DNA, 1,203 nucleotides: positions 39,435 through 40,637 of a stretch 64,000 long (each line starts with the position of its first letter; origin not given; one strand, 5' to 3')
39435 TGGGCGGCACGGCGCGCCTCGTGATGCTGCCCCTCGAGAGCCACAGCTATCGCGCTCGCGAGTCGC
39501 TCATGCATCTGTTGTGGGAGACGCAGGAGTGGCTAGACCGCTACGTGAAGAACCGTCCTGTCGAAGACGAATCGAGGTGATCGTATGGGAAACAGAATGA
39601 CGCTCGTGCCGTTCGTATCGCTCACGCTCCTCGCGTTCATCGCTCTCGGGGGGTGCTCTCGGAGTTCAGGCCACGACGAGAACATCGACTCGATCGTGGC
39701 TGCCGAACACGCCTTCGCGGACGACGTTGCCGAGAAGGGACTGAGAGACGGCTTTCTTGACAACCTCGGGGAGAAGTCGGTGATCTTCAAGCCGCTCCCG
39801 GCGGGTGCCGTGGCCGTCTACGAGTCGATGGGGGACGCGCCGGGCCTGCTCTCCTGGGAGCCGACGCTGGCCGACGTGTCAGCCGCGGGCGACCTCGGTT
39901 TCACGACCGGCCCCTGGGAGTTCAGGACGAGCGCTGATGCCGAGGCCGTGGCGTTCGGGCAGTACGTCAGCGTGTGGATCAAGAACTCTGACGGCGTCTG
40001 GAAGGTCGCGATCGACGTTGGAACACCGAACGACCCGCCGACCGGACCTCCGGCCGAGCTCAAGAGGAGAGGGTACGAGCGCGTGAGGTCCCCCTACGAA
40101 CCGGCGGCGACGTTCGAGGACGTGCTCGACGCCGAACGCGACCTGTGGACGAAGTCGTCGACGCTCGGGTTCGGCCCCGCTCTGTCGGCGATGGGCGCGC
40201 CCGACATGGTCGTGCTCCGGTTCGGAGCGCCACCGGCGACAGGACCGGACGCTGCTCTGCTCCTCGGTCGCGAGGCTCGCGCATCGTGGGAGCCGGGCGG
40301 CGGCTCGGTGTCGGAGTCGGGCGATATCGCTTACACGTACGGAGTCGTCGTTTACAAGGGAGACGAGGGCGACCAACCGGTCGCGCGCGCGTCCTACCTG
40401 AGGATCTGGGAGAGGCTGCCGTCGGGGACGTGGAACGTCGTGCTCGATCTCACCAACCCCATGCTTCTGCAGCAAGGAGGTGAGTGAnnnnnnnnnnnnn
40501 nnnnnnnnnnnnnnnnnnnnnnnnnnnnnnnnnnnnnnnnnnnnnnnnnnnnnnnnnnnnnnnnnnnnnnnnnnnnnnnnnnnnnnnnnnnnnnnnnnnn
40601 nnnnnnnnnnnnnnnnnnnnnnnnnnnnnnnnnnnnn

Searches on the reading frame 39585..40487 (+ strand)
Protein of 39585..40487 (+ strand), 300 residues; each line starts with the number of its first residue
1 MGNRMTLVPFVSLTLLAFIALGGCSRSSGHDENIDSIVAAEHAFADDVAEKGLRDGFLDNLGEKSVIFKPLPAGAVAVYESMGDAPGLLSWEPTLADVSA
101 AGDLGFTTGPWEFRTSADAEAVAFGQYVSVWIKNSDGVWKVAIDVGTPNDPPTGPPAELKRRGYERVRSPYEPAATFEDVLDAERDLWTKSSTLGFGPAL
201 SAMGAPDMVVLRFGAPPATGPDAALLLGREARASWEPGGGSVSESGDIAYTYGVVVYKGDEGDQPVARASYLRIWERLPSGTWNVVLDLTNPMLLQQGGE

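Call 3: search_protein_families(library=pfam, proteins=[window:39585-40487:+], max_evalue=0.01)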
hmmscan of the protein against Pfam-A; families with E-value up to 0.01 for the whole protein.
window:39585-40487:+ (300 aa): 1 family
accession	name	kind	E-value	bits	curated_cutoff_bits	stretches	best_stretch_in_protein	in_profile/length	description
PF14534.12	DUF4440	-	1.4e-12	48.4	25.2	2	85-141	51-107/107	Domain of unknown function (DUF4440)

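Call 4: search_protein_families(library=ncbifam, proteins=[window:39585-40487:+], max_evalue=0.01)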
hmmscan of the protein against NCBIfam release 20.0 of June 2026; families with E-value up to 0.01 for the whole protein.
window:39585-40487:+ (300 aa): 0 families

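Call 32: search_solved_structures(query=window:39585-40487:+, max_evalue=1)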
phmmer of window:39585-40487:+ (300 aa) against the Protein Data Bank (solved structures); distinct sequences matched with E-value up to 1: 4.
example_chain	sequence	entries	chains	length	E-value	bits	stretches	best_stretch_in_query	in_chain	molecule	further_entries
3hx8_A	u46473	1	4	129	7.3e-05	25.5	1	87-147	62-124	putative ketosteroid isomerase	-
5ien_A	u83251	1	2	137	0.0026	20.4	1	92-144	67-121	CDL2.2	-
5ieo_A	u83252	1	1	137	0.013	18.1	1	93-143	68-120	CDL2.3a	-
5iep_A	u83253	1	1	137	0.014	18.1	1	93-143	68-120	CDL2.3b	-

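Call 50: find_homologous_proteins(query=window:39585-40487:+, max_evalue=0.001)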
Query window:39585-40487:+ (300 aa): 562 proteins with E <= 0.001 among 6660 candidates; the best 120 are listed.
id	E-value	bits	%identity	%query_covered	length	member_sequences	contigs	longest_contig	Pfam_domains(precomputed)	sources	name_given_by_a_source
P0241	3.1e-178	610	92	99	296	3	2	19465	PF14534.13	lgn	-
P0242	1.4e-131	457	69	97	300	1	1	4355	PF14534.13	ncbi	-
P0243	9.0e-130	451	68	96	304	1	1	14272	PF14534.13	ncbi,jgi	-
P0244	3.4e-113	396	62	99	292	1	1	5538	PF14534.13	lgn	-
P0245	3.8e-93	330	52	96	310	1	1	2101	PF14534.13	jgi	jgi:ketosteroid isomerase-like protein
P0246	2.2e-92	328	55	91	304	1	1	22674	PF14534.13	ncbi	ncbi:MAG: hypothetical protein ABIG03_06135 [Candidatus Eisenbacteria bacterium]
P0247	1.4e-71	260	51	80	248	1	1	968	PF14534.13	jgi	jgi:ketosteroid isomerase-like protein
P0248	4.7e-59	218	41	92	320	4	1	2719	PF14534.13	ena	-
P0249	2.0e-56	210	39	94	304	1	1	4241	PF12680.14,PF14534.13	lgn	-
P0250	1.5e-55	207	41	92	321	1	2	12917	PF12680.14,PF14534.13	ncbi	-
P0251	8.7e-55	204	38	99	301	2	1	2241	PF12680.14,PF14534.13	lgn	-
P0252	1.5e-54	204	40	96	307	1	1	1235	PF14534.13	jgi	-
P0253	5.3e-54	202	45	85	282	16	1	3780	PF14534.13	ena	-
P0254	5.7e-54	202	40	93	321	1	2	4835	PF12680.14,PF14534.13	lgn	-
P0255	7.8e-53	198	39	97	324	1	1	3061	PF12680.14,PF14534.13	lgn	-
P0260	3.6e-51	192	40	89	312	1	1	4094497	PF14534.13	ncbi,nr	ncbi:MAG: DUF4440 domain-containing protein [Gemmatimonadota bacterium]|nr:MAG: DUF4440 domain-conta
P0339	6.0e-43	165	37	93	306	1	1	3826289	PF14534.13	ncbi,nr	ncbi:MAG: nuclear transport factor 2 family protein [Candidatus Latescibacterota bacterium]|nr:MAG: 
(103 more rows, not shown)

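Call 51: find_encoding_contigs(protein=P0241, flank=10000, max_places=2)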
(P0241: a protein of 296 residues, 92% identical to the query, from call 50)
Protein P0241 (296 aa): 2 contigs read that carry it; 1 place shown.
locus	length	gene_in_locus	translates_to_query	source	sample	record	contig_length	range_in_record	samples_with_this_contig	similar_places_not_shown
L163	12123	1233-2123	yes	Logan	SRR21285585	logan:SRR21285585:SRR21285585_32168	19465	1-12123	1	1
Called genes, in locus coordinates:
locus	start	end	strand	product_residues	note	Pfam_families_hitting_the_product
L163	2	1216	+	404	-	?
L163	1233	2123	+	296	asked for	PF14534:DUF4440 (faint)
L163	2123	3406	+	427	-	PF00079:Serpin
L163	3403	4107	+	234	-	PF04028:DUF374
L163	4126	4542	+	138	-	PF01641:SelR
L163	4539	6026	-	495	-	PF05833:NFACT_N, PF05670:NFACT-R_1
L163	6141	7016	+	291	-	PF03755:YicC-like_N, PF08340:YicC-like_C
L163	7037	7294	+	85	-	PF04025:RemA-like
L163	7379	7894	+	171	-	PF00625:Guanylate_kin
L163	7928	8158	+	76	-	-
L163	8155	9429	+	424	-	PF02441:Flavoprotein, PF04127:DFP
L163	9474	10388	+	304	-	PF03167:UDG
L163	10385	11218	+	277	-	PF00149:Metallophos, PF12850:Metallophos_2 (faint), PF14582:Metallophos_3 (faint)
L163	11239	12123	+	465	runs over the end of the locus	PF00772:DnaB, PF03796:DnaB_C, PF06745:ATPase (weak), PF13481:AAA_25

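Call 52: find_encoding_contigs(protein=P0260, flank=6000, max_places=2)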
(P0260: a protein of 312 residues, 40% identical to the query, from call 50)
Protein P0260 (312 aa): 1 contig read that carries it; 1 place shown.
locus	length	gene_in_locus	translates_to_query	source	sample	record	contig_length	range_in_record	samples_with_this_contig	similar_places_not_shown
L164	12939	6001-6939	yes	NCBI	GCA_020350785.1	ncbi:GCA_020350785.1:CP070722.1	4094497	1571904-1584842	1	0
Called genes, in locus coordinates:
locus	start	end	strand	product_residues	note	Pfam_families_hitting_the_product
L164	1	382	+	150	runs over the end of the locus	PF00903:Glyoxalase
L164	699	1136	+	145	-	PF01243:PNPOx_N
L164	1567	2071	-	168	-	PF03070:TENA_THI-4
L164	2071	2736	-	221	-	PF03070:TENA_THI-4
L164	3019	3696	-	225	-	PF13441:Gly-zipper_YMGG, PF13488:Gly-zipper_Omp, PF00691:OmpA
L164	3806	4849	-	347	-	-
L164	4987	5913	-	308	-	PF00850:Hist_deacetyl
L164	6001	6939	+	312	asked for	PF14534:DUF4440 (weak)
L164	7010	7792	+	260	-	-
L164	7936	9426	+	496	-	PF00072:Response_reg, PF00990:GGDEF (faint), PF00072:Response_reg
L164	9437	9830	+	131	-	-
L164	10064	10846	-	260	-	PF01887:SAM_HAT_N, PF20257:SAM_HAT_C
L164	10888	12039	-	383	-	PF01883:FeS_assembly_P, PF01656:CbiA, PF09140:MipZ (weak), PF10609:ParA, PF13614:AAA_31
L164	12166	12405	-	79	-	PF01106:NifU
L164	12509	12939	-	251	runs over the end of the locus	-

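Call 53: find_encoding_contigs(protein=P0339, flank=6000, max_places=2)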
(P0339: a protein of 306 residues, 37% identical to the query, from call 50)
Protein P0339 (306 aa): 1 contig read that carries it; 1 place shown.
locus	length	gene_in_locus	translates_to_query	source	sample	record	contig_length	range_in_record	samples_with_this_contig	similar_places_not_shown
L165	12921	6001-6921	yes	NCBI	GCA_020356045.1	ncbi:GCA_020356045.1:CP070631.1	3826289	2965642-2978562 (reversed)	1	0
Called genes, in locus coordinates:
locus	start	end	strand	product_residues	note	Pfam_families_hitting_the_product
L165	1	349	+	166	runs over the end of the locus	PF01138:RNase_PH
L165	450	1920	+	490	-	-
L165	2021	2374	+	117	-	PF00285:Citrate_synt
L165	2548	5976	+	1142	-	PF04879:Molybdop_Fe4S4 (weak), PF00384:Molybdopterin, PF01568:Molydop_binding, PF00266:Aminotran_5, PF01041:DegT_DnrJ_EryC1, PF01212:Beta_elim_lyase (weak)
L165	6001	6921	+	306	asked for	PF14534:DUF4440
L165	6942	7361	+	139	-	PF01894:YjbQ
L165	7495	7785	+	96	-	-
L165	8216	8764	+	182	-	-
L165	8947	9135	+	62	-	PF11127:YgaP-like_TM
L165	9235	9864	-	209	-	PF08712:Nfu_N, PF01106:NifU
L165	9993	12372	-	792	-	PF00873:ACR_tran, PF02355:SecD_SecF_C (faint), PF00873:ACR_tran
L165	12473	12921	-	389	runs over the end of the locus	PF02646:RmuC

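Call 61: predict_structure(alignment_id=A3)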
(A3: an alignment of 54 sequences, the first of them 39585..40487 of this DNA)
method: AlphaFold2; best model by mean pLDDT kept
length: 300 residues; sequences in the alignment: 54
mean_pLDDT: 88.5   pTM: 0.86
mean pLDDT of the five models: 88.5, 88.5, 88.4, 88.3, 88.0
residues with pLDDT >= 90: 222; 70-90: 34; 50-70: 33; < 50: 11
segments of 3 or more residues with pLDDT < 50: 1-3, 5-7, 298-300
pLDDT, mean of each block of 10 residues (from residue 1): 47 55 62 96 97 96 96 97 90 96 97 95 98 97 97 91 68 87 96 93 96 95 79 91 96 93 89 95 96 71
secondary structure, 60 per line:
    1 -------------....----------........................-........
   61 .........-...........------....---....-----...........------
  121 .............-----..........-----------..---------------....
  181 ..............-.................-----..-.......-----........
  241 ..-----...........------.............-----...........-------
elements in order: H14-17 H28-51 H53-60 E61-69 E71-74 H75-81 E88-91 E95-98 E104-114 E121-133 E139-148 H177-194 H196-203 E204-212 H221-227 E233-242 E248-258 E265-277 E283-293

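Call 63: fold_search(model_id=the predicted structure, library=pdb)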
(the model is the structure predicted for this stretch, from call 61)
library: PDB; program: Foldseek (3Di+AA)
matches with E <= 10: 1225; with E <= 0.001: 237
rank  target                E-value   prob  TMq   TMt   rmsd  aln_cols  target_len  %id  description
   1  4rzm_A                2.5e-09  1.00  0.30  0.32  15.1       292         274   11  Crystal structure of the Lsd19-lasalocid A complex (released 2015-01-21)
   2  9kw6_B                3.8e-09  1.00  0.30  0.32  16.6       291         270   12  Polyether epoxide hydrolase MonBI-MonBII complex (released 2025-12-10)
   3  4rzm_B                6.8e-09  1.00  0.31  0.33  16.3       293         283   14  Crystal structure of the Lsd19-lasalocid A complex (released 2015-01-21)
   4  3rga                  1.7e-08  1.00  0.31  0.32  16.2       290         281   14  Crystal structure of epoxide hydrolase for polyether lasalocid A biosynthesis (released 2012-03-07)
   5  9kw6_C                2.1e-08  1.00  0.28  0.31  17.1       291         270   12  Polyether epoxide hydrolase MonBI-MonBII complex (released 2025-12-10)
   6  9kw6_A                4.2e-08  1.00  0.29  0.31  16.7       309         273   11  Polyether epoxide hydrolase MonBI-MonBII complex (released 2025-12-10)
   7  9kw6_D                4.5e-08  1.00  0.29  0.31  16.7       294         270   13  Polyether epoxide hydrolase MonBI-MonBII complex (released 2025-12-10)
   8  7c5y_B                7.2e-08  1.00  0.31  0.20  19.4       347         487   11  Crystal structure of the iota-carbonic anhydrase from eukaryotic microalga complexed with iodide (released 2021-04-28)
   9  9kw8_A                3.9e-07  1.00  0.29  0.31  17.1       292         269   11  Polyether epoxide hydrolase MonBI-MonBII complex with product analogue (released 2025-12-10)
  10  7c5x_B                4.7e-07  1.00  0.32  0.20  18.3       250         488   14  Crystal structure of the iota-carbonic anhydrase from eukaryotic microalga complexed with bicarbonate (released 2021-04-28)
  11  7c5x_A                4.7e-07  1.00  0.30  0.19  19.2       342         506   10  Crystal structure of the iota-carbonic anhydrase from eukaryotic microalga complexed with bicarbonate (released 2021-04-28)
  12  3hx8_C                9.0e-07  1.00  0.33  0.72   3.6       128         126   16  Crystal structure of putative ketosteroid isomerase (NP_103587.1) from Mesorhizobium loti at 1.45 A resolution (released 2009-07-07)
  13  9kw8_C                1.1e-06  1.00  0.29  0.31  17.5       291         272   13  Polyether epoxide hydrolase MonBI-MonBII complex with product analogue (released 2025-12-10)
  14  5iep                  1.3e-06  1.00  0.34  0.77   3.0       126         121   15  Structure of CDL2.3b, a computationally designed Vitamin-D3 binder (released 2017-03-01)
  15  3hx8_A                1.4e-06  1.00  0.35  0.75   3.8       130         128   17  Crystal structure of putative ketosteroid isomerase (NP_103587.1) from Mesorhizobium loti at 1.45 A resolution (released 2009-07-07)
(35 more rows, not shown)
